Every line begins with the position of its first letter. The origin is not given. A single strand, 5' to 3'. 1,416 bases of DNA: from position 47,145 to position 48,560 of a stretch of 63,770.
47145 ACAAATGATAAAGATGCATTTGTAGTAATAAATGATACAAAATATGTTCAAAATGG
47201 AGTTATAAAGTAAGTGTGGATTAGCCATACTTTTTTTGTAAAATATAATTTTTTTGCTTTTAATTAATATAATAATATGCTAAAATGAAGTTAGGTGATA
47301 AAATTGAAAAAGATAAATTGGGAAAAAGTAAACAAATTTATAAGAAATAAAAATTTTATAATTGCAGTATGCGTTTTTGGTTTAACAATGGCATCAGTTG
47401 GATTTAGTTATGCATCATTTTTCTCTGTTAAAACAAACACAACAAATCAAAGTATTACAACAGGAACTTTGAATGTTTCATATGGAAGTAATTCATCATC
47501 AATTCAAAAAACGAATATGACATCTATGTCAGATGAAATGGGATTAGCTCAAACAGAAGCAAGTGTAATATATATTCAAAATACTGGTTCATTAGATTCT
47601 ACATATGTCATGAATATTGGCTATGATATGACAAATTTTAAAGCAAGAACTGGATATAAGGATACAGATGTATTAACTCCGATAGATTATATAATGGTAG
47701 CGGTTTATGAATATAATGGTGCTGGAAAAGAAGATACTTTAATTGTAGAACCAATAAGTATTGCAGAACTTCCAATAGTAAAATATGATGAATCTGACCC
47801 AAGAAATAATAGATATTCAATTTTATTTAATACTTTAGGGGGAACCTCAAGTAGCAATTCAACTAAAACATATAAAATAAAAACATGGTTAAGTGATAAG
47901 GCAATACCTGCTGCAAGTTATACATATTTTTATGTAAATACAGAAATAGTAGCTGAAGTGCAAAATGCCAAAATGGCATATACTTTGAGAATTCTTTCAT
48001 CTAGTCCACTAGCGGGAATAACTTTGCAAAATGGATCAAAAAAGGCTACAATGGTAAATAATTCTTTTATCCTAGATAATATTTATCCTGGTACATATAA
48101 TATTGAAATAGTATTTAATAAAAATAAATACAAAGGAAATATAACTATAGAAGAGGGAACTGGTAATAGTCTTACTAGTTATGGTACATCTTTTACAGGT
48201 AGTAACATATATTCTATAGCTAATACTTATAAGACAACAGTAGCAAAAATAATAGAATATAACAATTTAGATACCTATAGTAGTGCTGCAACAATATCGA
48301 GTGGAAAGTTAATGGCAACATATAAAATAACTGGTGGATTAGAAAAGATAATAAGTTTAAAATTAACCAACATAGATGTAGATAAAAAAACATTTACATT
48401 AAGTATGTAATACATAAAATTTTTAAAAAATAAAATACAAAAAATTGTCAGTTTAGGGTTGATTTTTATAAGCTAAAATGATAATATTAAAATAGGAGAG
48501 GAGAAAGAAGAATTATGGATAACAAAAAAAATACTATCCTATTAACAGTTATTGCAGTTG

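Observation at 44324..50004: Four neighbouring genes share a TasA/CalY-like (SipW-type) signal and N-terminal strand motif: candidate uncharacterised extracellular fibre locus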

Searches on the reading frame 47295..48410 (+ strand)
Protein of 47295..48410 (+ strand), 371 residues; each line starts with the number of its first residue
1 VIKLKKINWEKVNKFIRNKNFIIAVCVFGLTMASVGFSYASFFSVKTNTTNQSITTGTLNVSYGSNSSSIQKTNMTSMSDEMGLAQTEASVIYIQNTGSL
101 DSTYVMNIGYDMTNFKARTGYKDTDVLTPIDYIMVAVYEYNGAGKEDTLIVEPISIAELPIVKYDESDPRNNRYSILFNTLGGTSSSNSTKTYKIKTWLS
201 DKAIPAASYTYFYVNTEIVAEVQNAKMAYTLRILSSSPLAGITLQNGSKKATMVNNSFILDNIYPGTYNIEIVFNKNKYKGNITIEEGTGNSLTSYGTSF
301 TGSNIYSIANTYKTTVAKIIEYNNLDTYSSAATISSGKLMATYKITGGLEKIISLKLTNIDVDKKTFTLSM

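Call 3: search_protein_families(library=pfam, proteins=[window:47295-48410:+], max_evalue=1)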
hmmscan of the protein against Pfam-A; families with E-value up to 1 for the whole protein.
window:47295-48410:+ (371 aa): 2 families
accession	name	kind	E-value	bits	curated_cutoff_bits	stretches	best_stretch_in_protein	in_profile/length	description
PF01476.26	LysM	-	0.00015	22.1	20.9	1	302-327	6-31/43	LysM domain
PF23196.1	NOMO_6th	-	0.012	16.4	27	1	250-277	47-74/123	NOMO sixth transthyretin-like domain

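Call 4: search_protein_families(library=ncbifam, proteins=[window:47295-48410:+], max_evalue=1)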
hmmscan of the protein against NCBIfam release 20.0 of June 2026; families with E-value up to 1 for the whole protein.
window:47295-48410:+ (371 aa): 0 families

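Call 9: search_solved_structures(query=window:47295-48410:+, max_evalue=10, show_alignments=2)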
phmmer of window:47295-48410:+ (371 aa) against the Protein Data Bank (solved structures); distinct sequences matched with E-value up to 10: 28.
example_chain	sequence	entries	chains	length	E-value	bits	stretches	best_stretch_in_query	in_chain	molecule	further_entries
1jmx_B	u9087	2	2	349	0.1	14.9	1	256-334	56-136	Amine Dehydrogenase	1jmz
6hif_Y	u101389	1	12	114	0.11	14.9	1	218-288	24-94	hdh assembly factor Kustc1130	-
4uz2_A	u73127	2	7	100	0.12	14.7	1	299-328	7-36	CELL WALL-BINDING ENDOPEPTIDASE-RELATED PROTEIN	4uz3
9c7v_B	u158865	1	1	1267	0.12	14.7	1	238-286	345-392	BOS complex subunit NOMO2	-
2n0m_A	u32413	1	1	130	0.3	13.4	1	99-158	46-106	Lipid modified azurin protein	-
3ay2_A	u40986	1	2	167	0.54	12.6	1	100-158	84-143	Lipid modified azurin protein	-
9o6h_A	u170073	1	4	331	0.72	12.2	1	258-325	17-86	Histone-arginine methyltransferase CARM1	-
6izq_A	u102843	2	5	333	0.72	12.2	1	258-325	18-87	Histone-arginine methyltransferase CARM1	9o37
7fai_A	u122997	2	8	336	0.73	12.2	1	258-325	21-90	Histone-arginine methyltransferase CARM1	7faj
4ikp_A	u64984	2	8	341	0.74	12.1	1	258-325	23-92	Histone-arginine methyltransferase CARM1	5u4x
3b3f_A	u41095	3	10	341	0.74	12.1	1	258-325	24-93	Histone-arginine methyltransferase CARM1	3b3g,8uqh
5dwq_A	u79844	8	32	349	0.76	12.1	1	258-325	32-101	Histone-arginine methyltransferase CARM1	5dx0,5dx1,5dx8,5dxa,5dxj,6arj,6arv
6d2l_A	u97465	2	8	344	0.76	12.1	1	258-325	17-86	Histone-arginine methyltransferase CARM1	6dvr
2v74_B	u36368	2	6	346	0.76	12.1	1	258-325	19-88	HISTONE-ARGININE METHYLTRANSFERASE CARM1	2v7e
2y1w_A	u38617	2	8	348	0.76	12.1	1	258-325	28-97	HISTONE-ARGININE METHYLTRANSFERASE CARM1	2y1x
4xcm_A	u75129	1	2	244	1.8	10.9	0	300-328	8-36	Cell wall-binding endopeptidase-related protein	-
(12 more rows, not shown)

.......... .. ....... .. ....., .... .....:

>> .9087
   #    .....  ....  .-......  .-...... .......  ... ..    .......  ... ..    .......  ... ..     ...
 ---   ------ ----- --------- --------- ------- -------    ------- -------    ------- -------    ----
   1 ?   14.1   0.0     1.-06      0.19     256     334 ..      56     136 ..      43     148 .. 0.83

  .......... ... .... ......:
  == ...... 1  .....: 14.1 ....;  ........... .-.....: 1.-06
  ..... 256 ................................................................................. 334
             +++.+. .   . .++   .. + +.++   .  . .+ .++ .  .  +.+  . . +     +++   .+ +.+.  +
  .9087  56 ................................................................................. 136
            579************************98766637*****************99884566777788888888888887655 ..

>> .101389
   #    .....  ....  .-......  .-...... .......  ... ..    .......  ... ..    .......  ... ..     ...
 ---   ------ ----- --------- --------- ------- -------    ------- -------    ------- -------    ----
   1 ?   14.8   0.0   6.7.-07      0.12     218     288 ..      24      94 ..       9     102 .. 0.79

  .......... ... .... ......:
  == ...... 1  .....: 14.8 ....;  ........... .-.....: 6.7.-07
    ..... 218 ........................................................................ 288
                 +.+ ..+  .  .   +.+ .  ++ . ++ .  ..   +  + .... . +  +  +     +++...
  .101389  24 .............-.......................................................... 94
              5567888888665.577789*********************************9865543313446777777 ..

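Call 12: find_homologous_proteins(query=window:47295-48410:+, max_evalue=0.001)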
Query window:47295-48410:+ (371 aa): 228 proteins with E <= 0.001 among 4101 candidates; the best 120 are listed.
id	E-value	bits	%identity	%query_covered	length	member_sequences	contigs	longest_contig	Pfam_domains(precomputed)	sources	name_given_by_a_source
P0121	6.1e-225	764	98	99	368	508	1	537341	-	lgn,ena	-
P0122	3.0e-186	636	81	99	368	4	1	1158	-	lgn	-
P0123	7.5e-171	586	99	75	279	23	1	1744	-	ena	-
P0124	1.3e-160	552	73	99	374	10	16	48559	PF13620.13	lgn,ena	-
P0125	3.6e-160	551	72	99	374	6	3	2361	PF13620.13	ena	-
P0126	1.5e-159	549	75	95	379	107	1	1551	PF13620.13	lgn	-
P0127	2.8e-158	544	71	99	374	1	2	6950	PF13620.13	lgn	-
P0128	8.0e-155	533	70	99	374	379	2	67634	PF13620.13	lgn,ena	-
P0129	7.9e-154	530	69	99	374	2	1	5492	PF13620.13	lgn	-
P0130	8.2e-154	530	69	99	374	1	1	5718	PF13620.13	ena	-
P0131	3.2e-152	525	70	95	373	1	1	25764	PF13620.13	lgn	-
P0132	2.9e-151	521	67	99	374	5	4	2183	PF13620.13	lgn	-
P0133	1.6e-146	506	67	99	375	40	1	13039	PF13620.13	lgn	-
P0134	2.3e-146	505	66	99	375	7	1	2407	PF13715.13,PF13620.13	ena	-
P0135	2.9e-145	502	66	100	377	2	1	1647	PF13620.13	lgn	-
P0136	4.8e-144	498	66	99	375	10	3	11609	PF13620.13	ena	-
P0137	4.1e-143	495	65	99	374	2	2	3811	PF13620.13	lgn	-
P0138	8.0e-142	490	65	99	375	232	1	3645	PF13620.13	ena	-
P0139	2.5e-140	485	63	99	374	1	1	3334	PF13620.13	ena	-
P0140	2.8e-140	485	63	99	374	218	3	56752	PF13620.13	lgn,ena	-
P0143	4.0e-139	481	62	99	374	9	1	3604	PF13620.13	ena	-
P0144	4.8e-138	478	61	99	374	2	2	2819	PF13620.13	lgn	-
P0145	4.9e-137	475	61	99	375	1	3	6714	PF13715.13,PF13620.13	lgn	-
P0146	5.2e-137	475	60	99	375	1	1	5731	PF13715.13,PF13620.13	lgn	-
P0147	1.0e-136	474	60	99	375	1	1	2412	PF13715.13,PF13620.13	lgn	-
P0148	1.1e-136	473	60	99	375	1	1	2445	PF13715.13,PF13620.13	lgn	-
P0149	1.2e-136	473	62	99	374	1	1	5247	PF13620.13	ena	-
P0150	1.4e-136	473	61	99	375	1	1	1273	PF13715.13,PF13620.13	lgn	-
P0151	4.9e-136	471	60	99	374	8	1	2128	PF13620.13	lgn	-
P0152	1.1e-135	470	62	99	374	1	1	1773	PF13620.13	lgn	-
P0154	3.0e-135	469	61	99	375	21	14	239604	PF13620.13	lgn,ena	-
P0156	1.9e-134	466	59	99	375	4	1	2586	PF13620.13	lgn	-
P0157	2.1e-134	466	60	99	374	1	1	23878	PF13620.13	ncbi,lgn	-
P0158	1.2e-133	464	60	99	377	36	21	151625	PF13620.13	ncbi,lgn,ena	-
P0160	2.5e-131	456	59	99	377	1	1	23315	PF13620.13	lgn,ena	-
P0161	3.7e-128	445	59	99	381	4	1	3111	PF13620.13,PF09430.17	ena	-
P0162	1.2e-125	437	59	99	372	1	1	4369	PF13620.13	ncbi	-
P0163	1.5e-125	437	57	95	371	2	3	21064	PF13715.13,PF13620.13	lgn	-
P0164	8.1e-125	434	60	99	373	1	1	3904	PF13715.13,PF13620.13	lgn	-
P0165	8.2e-125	434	59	99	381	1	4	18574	PF13715.13,PF13620.13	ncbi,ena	-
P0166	1.6e-124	433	58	99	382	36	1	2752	PF13715.13,PF13620.13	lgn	-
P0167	1.7e-124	433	59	99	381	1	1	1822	PF13715.13,PF13620.13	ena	-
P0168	3.5e-124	432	58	100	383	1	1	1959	PF13715.13,PF13620.13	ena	-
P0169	9.4e-124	431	56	99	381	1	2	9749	PF13715.13,PF13620.13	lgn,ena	-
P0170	1.5e-123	430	59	99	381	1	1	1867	PF13715.13,PF13620.13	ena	-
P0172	4.4e-123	429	57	99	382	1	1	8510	PF13715.13,PF13620.13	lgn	-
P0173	1.3e-122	427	57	99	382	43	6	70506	PF13715.13,PF13620.13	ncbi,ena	-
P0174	1.8e-122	427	58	99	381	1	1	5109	PF13715.13,PF13620.13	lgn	-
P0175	4.3e-122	425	57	99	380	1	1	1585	PF13715.13,PF13620.13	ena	-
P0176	5.7e-122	425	56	99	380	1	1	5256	PF13715.13,PF13620.13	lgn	-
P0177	6.2e-122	425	57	99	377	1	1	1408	PF13715.13,PF13620.13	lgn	-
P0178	2.0e-121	423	58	99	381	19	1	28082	PF13620.13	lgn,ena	-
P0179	7.9e-121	421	56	99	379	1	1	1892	PF13620.13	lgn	-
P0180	1.5e-120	420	56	99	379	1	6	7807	PF13715.13,PF13620.13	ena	-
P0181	1.7e-120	420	56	99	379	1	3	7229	PF13715.13,PF13620.13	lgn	-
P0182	1.9e-120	420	57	99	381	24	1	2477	PF13715.13,PF13620.13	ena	-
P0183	2.1e-120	420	57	99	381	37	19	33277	PF13620.13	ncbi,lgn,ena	-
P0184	2.1e-120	420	56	99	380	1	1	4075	PF13715.13,PF13620.13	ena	-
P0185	2.2e-120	420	56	99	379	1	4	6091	PF13715.13,PF13620.13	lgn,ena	-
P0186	2.9e-120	419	56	99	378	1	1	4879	PF13715.13,PF13620.13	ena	-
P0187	3.5e-120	419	56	99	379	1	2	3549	PF13715.13,PF13620.13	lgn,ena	-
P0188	3.8e-120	419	56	99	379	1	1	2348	PF13715.13,PF13620.13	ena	-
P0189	4.0e-120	419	57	99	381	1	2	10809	PF13715.13,PF13620.13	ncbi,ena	-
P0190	4.3e-120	419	55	99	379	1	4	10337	PF13715.13,PF13620.13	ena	-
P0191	4.4e-120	419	55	99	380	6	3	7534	PF13715.13,PF13620.13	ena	-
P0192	4.5e-120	419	55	99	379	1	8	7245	PF13715.13,PF13620.13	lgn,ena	-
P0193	4.7e-120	419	55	99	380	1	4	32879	PF13715.13,PF13620.13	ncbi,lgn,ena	-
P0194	4.7e-120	419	56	99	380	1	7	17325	PF13715.13,PF13620.13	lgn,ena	-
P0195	5.0e-120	419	56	99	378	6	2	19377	PF13715.13,PF13620.13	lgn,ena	-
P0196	5.5e-120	419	55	99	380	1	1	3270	PF13715.13,PF13620.13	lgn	-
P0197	5.7e-120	419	56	99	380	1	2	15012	PF13715.13,PF13620.13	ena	-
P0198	5.8e-120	418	55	99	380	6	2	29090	PF01476.27,PF13620.13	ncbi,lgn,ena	-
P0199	5.8e-120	418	55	99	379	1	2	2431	PF13715.13,PF13620.13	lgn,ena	-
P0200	6.4e-120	418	56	99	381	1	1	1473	PF13715.13,PF13620.13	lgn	-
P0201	6.5e-120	418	55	99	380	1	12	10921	PF13715.13,PF13620.13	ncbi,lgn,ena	-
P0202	7.1e-120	418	57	99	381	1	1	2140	PF13620.13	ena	-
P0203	7.2e-120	418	59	95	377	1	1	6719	PF13620.13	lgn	-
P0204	7.3e-120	418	55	99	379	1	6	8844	PF13715.13,PF13620.13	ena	-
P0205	7.4e-120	418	55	99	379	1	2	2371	PF13715.13,PF13620.13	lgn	-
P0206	7.8e-120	418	55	99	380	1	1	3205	PF13715.13,PF13620.13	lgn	-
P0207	7.8e-120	418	55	99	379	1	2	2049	PF13715.13,PF13620.13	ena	-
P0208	8.0e-120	418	56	96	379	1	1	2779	PF13620.13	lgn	-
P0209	8.2e-120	418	55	99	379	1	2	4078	PF13715.13,PF13620.13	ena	-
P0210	8.8e-120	418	55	99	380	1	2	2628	PF13715.13,PF13620.13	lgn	-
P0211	8.9e-120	418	55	99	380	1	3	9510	PF13715.13,PF13620.13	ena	-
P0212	9.1e-120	418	57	99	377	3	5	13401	PF13715.13,PF13620.13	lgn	-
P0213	1.0e-119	418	55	99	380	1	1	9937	PF13715.13,PF13620.13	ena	-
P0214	1.1e-119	418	55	99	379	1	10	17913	PF13715.13,PF13620.13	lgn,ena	-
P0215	1.2e-119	417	55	99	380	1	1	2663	PF13715.13,PF13620.13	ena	-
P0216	1.4e-119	417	55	99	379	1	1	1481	PF13715.13,PF13620.13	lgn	-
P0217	1.4e-119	417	55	99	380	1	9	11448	PF13715.13,PF13620.13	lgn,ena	-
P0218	1.6e-119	417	55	99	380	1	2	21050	PF13715.13,PF13620.13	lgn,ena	-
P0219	1.8e-119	417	55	99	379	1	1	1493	PF13715.13,PF13620.13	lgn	-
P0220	1.8e-119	417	55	99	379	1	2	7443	PF13715.13,PF13620.13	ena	-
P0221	2.2e-119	417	55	99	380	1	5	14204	PF13715.13,PF13620.13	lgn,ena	-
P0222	2.2e-119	417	55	99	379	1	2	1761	PF13715.13,PF13620.13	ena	-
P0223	2.3e-119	417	56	96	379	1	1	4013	PF13620.13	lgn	-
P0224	2.3e-119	417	55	99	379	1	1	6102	PF13715.13,PF13620.13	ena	-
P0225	2.4e-119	416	55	99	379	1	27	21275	PF13715.13,PF13620.13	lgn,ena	-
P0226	2.9e-119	416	55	99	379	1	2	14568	PF13715.13,PF13620.13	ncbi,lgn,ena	-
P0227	3.0e-119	416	55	99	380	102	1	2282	PF13715.13,PF13620.13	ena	-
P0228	3.0e-119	416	55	99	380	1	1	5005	PF13715.13,PF13620.13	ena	-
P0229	3.1e-119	416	55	99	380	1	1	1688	PF13715.13,PF13620.13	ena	-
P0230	3.2e-119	416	55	99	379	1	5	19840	PF13715.13,PF13620.13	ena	-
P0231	3.4e-119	416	55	99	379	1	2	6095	PF13715.13,PF13620.13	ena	-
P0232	3.6e-119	416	55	99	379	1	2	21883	PF13715.13,PF13620.13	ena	-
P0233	3.9e-119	416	55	99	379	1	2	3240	PF13715.13,PF13620.13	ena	-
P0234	3.9e-119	416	55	99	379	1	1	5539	PF13715.13,PF13620.13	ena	-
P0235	4.2e-119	416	55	99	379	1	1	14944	PF13715.13,PF13620.13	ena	-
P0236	4.5e-119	416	55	99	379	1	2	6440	PF13715.13,PF13620.13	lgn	-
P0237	4.6e-119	416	58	94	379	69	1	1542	PF13715.13,PF13620.13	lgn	-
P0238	4.7e-119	416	55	99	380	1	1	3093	PF13715.13,PF13620.13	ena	-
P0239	4.7e-119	415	55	99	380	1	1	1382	PF13715.13,PF13620.13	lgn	-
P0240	5.4e-119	415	55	99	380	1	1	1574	PF13715.13,PF13620.13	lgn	-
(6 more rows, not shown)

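Call 15: search_solved_structures(query=A2, max_evalue=10, show_alignments=3)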
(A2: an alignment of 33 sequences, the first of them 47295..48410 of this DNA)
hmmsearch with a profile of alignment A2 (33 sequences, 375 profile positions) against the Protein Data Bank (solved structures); distinct sequences matched with E-value up to 10: 4.
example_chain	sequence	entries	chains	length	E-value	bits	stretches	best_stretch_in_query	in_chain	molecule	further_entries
9c7v_B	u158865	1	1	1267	3.6e-05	26.2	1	225-288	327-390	BOS complex subunit NOMO2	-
4uz2_A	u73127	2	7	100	0.0014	21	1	306-332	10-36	CELL WALL-BINDING ENDOPEPTIDASE-RELATED PROTEIN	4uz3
4xcm_A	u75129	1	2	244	0.021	17.1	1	306-332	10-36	Cell wall-binding endopeptidase-related protein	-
5aq0_A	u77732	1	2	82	0.12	14.6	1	230-297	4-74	CARBOXYPEPTIDASE D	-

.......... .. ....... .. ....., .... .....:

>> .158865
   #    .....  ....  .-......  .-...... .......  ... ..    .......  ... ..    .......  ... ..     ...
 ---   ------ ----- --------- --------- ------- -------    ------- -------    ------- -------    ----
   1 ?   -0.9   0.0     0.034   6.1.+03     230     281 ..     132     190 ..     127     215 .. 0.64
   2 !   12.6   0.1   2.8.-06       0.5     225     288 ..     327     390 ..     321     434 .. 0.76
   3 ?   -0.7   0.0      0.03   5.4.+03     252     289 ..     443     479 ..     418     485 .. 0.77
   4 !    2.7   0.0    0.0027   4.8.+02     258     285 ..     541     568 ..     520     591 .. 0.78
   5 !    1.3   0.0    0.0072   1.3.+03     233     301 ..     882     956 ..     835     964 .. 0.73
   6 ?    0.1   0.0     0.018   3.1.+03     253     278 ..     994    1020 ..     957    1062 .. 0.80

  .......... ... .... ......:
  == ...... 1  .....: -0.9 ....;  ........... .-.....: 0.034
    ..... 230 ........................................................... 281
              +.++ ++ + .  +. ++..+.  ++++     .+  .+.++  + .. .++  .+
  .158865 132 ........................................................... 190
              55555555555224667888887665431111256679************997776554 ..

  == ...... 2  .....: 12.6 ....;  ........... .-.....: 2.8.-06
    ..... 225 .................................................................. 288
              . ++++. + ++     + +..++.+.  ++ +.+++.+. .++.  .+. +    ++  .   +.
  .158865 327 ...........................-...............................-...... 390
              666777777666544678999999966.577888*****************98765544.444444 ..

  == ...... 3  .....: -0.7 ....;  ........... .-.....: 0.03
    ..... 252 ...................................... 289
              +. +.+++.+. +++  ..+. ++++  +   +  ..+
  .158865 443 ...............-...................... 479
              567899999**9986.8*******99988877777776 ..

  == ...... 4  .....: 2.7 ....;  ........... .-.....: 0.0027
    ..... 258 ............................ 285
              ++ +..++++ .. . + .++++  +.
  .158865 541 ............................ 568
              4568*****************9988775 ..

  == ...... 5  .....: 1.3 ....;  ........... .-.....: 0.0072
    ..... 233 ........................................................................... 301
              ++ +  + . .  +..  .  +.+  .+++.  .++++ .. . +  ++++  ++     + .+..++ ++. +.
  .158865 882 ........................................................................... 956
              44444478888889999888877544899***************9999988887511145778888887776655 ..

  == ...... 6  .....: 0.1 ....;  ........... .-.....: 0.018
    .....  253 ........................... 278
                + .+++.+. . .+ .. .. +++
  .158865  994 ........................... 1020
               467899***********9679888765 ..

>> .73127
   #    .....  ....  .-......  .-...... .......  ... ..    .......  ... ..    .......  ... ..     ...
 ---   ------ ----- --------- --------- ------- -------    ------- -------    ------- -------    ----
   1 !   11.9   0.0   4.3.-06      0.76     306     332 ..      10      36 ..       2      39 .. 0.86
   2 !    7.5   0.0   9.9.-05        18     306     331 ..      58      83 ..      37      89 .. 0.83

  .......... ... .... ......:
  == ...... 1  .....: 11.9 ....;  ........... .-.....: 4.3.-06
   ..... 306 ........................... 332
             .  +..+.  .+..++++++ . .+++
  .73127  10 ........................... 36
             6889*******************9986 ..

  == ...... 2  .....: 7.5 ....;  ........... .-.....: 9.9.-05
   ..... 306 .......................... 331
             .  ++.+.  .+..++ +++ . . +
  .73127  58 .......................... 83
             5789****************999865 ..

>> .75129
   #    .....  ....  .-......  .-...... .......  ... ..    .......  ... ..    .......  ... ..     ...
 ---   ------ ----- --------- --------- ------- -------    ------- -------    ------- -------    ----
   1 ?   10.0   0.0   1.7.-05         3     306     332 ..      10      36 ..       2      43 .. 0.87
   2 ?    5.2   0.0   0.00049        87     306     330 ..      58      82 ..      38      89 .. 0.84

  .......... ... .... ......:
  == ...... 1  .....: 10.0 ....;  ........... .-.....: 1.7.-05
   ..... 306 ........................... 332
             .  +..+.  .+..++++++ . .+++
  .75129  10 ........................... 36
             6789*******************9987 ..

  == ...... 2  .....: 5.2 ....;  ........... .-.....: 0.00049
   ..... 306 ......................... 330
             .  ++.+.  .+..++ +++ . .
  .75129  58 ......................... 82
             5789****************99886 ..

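Call 16: find_encoding_contigs(protein=P0201, flank=10000, max_places=4)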
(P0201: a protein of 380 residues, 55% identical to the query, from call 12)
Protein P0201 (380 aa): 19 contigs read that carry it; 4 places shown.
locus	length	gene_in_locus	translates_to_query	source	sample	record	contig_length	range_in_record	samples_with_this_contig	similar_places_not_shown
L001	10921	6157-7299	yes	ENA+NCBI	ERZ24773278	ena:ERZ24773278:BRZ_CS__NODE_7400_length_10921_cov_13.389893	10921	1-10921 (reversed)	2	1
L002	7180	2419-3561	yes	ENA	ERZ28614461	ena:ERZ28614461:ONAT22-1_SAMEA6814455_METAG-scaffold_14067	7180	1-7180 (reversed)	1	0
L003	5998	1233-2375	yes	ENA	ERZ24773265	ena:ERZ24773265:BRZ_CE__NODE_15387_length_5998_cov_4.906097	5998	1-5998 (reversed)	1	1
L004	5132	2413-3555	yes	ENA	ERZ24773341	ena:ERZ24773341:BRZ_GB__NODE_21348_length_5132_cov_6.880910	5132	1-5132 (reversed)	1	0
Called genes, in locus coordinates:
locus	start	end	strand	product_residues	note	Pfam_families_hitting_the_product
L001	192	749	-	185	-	PF05067:Mn_catalase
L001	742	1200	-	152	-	PF12652:CotJB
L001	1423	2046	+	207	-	PF17761:DUF1016_N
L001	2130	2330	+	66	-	PF06250:YhcG_C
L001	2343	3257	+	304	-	PF17761:DUF1016_N, PF06250:YhcG_C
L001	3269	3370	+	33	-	-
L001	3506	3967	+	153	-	PF17761:DUF1016_N, PF06250:YhcG_C (weak)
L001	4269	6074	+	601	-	PF00009:GTP_EFTU, PF01926:MMR_HSR1 (weak), PF22042:EF-G_D2, PF03144:GTP_EFTU_D2, PF00679:EFG_C, PF21018:BipA_C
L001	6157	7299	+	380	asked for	PF13620:CarboxypepD_reg, PF13715:CarbopepD_reg_2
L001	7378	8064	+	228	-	-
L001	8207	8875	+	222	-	-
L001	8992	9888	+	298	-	PF18013:Phage_lysozyme2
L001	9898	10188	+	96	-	-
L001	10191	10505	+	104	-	-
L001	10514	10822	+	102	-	-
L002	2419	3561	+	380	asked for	PF13620:CarboxypepD_reg, PF13715:CarbopepD_reg_2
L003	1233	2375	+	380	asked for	PF13620:CarboxypepD_reg, PF13715:CarbopepD_reg_2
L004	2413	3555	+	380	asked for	PF13620:CarboxypepD_reg, PF13715:CarbopepD_reg_2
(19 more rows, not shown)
